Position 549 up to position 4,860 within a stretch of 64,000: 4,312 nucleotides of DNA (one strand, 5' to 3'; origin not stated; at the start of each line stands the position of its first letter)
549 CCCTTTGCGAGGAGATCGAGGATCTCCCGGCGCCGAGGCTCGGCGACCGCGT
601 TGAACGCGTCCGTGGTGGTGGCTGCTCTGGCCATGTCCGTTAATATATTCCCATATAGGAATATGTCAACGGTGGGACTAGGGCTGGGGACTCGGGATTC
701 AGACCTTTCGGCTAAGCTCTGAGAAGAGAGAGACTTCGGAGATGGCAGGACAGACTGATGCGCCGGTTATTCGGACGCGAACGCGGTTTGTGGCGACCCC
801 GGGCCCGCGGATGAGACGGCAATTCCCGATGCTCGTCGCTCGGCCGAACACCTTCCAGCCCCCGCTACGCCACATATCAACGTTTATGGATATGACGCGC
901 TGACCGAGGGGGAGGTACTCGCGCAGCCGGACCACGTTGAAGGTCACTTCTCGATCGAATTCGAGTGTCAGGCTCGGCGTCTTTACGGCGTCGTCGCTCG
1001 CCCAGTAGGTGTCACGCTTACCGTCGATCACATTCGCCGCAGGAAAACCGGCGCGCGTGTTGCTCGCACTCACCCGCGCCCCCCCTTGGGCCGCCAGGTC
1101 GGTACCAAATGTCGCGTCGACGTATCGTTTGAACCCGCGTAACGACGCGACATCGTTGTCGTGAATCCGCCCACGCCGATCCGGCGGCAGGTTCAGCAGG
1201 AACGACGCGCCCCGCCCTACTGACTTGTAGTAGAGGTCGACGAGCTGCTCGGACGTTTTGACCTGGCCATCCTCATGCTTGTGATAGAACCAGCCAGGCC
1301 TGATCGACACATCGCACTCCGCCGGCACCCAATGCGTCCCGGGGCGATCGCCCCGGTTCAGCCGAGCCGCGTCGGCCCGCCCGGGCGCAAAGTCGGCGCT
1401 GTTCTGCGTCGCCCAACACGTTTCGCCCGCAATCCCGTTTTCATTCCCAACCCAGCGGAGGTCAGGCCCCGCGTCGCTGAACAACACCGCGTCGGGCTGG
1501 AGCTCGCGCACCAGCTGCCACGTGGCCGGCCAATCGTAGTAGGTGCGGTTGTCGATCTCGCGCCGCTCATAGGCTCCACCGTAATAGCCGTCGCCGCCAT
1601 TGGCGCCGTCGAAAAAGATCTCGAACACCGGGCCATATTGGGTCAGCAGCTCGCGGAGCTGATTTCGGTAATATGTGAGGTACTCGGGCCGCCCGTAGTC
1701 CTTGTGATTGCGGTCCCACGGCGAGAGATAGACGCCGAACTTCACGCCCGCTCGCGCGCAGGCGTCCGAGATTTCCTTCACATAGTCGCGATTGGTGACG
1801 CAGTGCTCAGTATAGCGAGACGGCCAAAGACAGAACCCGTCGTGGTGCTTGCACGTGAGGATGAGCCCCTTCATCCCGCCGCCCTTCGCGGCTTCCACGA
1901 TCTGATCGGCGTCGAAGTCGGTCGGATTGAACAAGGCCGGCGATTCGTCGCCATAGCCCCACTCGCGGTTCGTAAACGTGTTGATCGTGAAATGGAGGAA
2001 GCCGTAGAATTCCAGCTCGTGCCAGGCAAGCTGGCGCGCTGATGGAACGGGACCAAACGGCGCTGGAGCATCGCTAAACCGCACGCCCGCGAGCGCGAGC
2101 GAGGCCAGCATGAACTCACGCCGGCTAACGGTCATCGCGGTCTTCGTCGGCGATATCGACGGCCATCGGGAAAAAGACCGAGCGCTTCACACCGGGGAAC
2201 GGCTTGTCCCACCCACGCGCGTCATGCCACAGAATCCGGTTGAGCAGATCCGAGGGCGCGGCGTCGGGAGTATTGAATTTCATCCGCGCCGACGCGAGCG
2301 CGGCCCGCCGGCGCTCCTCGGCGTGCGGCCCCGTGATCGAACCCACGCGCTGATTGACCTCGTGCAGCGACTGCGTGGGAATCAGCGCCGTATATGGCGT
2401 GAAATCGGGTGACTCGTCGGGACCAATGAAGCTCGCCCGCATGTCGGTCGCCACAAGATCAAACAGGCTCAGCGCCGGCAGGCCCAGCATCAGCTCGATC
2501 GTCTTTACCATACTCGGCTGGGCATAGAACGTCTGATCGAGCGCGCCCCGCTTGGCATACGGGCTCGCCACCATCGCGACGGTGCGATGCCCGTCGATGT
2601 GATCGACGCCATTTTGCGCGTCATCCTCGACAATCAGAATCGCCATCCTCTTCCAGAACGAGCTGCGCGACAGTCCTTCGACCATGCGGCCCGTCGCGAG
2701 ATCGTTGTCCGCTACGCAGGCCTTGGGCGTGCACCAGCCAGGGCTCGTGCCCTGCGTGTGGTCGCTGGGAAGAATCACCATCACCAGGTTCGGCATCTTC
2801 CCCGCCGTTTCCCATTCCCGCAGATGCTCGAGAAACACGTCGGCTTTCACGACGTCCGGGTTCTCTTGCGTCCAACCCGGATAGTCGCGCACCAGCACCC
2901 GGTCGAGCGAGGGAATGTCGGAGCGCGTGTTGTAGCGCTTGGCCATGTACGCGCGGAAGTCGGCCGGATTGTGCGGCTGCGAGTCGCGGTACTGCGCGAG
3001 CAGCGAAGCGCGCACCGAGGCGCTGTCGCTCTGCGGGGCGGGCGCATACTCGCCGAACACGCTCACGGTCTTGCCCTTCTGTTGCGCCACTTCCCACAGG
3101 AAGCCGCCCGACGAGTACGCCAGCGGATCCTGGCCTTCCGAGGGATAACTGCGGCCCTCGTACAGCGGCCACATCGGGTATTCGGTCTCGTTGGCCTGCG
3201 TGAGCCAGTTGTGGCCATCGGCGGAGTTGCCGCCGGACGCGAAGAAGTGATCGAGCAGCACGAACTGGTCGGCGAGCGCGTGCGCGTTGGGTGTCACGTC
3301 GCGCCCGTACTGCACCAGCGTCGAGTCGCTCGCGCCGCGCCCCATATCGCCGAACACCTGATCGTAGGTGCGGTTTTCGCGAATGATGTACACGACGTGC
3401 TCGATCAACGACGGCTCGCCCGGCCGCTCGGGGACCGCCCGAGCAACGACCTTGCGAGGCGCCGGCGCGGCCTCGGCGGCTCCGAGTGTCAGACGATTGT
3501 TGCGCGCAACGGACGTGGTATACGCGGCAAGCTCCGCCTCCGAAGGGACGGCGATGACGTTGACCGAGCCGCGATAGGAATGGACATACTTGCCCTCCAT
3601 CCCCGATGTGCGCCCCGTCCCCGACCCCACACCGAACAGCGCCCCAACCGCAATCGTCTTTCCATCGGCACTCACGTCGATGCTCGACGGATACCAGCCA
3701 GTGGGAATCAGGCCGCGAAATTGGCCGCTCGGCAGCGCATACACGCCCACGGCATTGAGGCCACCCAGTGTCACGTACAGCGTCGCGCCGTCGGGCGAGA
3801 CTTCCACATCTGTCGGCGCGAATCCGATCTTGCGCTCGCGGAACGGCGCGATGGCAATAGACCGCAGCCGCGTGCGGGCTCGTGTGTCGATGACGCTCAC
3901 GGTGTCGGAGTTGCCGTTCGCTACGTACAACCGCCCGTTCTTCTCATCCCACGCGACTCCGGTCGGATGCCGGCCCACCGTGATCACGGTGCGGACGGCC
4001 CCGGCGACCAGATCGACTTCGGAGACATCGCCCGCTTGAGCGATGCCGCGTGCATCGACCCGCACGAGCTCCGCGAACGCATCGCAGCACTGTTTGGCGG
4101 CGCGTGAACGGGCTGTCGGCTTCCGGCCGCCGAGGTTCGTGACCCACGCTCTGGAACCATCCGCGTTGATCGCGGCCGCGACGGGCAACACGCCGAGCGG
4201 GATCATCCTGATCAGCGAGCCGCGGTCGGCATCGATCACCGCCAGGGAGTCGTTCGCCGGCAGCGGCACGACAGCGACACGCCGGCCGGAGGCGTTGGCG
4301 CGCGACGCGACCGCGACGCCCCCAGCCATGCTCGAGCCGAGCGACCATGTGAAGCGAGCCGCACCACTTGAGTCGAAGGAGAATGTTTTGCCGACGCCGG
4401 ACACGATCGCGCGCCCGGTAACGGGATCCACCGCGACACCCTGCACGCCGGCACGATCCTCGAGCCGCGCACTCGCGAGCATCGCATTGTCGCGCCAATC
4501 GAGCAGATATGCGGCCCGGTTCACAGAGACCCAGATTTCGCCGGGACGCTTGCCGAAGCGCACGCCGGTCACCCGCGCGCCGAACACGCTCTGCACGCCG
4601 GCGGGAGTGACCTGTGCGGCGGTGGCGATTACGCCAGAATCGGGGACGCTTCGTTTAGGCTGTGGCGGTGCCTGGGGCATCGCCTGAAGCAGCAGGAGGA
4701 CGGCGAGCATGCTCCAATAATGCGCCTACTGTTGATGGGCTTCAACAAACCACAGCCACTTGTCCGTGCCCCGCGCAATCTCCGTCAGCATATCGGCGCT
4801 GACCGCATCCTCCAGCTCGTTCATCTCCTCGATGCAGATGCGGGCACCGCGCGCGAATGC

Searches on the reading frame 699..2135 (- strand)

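Call 86: search_protein_families(library=pfam, proteins=[window:699-2135:-], max_evalue=0.00001)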
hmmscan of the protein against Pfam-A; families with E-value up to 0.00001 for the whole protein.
window:699-2135:- (478 aa): 2 families
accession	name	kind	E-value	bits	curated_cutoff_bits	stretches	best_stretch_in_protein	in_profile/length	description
PF01120.23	Alpha_L_fucos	-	9.1e-37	127.7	25.2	1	49-340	71-341/345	Alpha-L-fucosidase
PF00754.31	F5_F8_type_C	-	3.6e-07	30.8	28.2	1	355-458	2-114/127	F5/8 type C domain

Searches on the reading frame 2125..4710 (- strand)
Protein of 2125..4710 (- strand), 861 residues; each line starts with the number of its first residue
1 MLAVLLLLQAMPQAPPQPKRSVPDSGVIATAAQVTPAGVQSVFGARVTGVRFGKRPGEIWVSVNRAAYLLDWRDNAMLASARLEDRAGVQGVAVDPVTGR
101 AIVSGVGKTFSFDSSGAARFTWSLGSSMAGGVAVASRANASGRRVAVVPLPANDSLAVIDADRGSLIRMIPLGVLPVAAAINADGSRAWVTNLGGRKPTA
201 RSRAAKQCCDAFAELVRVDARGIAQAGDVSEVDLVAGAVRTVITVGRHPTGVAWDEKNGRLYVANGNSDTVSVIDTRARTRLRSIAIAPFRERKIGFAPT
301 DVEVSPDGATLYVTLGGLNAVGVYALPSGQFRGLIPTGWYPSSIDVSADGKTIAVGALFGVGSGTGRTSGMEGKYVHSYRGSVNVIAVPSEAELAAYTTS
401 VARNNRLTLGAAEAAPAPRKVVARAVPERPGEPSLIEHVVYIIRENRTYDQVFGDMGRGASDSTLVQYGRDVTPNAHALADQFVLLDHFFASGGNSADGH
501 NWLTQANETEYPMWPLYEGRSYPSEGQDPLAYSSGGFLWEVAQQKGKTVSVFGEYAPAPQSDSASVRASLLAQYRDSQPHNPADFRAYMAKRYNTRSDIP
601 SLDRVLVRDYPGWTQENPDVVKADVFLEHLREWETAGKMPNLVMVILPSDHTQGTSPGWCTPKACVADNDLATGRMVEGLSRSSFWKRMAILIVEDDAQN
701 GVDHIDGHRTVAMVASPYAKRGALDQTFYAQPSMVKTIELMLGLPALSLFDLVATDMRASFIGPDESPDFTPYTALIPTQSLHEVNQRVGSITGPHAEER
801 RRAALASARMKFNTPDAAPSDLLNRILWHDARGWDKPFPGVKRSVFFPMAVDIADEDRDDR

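Call 86: search_protein_families(library=pfam, proteins=[window:2125-4710:-], max_evalue=0.00001)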
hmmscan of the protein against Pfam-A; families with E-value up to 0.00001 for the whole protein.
window:2125-4710:- (861 aa): 1 family
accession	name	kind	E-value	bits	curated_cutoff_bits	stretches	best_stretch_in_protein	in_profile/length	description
PF04185.19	Phosphoesterase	-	3.2e-13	50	23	1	463-745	97-356/356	Phosphoesterase family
